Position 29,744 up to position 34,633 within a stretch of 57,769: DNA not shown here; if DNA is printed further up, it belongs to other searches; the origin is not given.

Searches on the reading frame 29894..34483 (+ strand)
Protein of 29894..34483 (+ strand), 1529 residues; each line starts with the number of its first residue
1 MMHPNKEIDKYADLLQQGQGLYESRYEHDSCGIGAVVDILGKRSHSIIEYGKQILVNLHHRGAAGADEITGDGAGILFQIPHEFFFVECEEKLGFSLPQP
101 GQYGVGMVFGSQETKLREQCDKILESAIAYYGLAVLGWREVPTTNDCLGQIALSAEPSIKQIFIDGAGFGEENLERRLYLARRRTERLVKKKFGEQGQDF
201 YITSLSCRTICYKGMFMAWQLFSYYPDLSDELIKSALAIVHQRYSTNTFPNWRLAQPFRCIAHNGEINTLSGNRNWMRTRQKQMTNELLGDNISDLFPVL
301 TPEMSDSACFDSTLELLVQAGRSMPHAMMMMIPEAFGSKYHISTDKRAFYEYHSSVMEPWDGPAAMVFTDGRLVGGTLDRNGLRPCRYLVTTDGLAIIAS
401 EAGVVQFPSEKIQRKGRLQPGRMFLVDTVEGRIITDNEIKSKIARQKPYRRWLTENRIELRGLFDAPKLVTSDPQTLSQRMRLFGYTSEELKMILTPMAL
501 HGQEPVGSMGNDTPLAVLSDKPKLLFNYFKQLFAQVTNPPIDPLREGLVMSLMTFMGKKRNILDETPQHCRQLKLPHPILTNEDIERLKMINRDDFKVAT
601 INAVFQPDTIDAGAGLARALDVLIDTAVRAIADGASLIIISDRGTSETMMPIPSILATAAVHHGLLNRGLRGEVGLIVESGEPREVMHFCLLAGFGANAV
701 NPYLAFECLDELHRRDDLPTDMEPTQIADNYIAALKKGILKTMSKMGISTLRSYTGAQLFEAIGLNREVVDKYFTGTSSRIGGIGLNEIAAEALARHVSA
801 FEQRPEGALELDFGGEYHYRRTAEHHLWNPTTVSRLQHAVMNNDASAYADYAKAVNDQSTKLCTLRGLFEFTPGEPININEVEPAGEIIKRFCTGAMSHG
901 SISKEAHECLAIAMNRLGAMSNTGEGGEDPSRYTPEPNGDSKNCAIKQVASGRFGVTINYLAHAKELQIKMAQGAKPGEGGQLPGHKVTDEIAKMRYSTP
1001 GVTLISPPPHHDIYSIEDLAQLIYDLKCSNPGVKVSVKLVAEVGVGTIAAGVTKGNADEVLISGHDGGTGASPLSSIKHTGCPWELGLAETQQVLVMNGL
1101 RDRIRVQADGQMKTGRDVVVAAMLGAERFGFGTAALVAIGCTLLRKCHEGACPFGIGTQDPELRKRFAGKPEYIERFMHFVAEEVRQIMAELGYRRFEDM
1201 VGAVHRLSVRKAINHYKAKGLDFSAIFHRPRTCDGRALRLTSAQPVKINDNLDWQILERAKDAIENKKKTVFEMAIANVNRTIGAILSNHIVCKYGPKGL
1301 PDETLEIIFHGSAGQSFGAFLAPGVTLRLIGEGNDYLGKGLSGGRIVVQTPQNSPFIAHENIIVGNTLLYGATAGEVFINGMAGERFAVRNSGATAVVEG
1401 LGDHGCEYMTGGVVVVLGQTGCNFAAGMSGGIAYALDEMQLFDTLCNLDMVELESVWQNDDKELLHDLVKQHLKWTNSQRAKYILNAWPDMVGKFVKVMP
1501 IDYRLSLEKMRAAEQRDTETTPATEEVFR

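Call 23: search_protein_families(library=pfam, proteins=[window:29894-34483:+], max_evalue=0.001)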
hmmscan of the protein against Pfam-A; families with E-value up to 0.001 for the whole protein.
window:29894-34483:+ (1529 aa): 4 families
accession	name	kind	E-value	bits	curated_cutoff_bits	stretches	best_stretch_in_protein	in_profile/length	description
PF00310.26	GATase_2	-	6.5e-178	592.2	19.9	1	31-452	1-420/420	Glutamine amidotransferases class-II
PF01645.23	Glu_synthase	-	4.4e-148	493.8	20.4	1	829-1194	4-368/369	Conserved region in glutamate synthase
PF04898.20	Glu_syn_central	-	7.2e-115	383.6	22.8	1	479-766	1-277/277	Glutamate synthase central domain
PF01493.24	GXGXG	-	2.1e-82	275.7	32.5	1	1274-1462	1-189/190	GXGXG motif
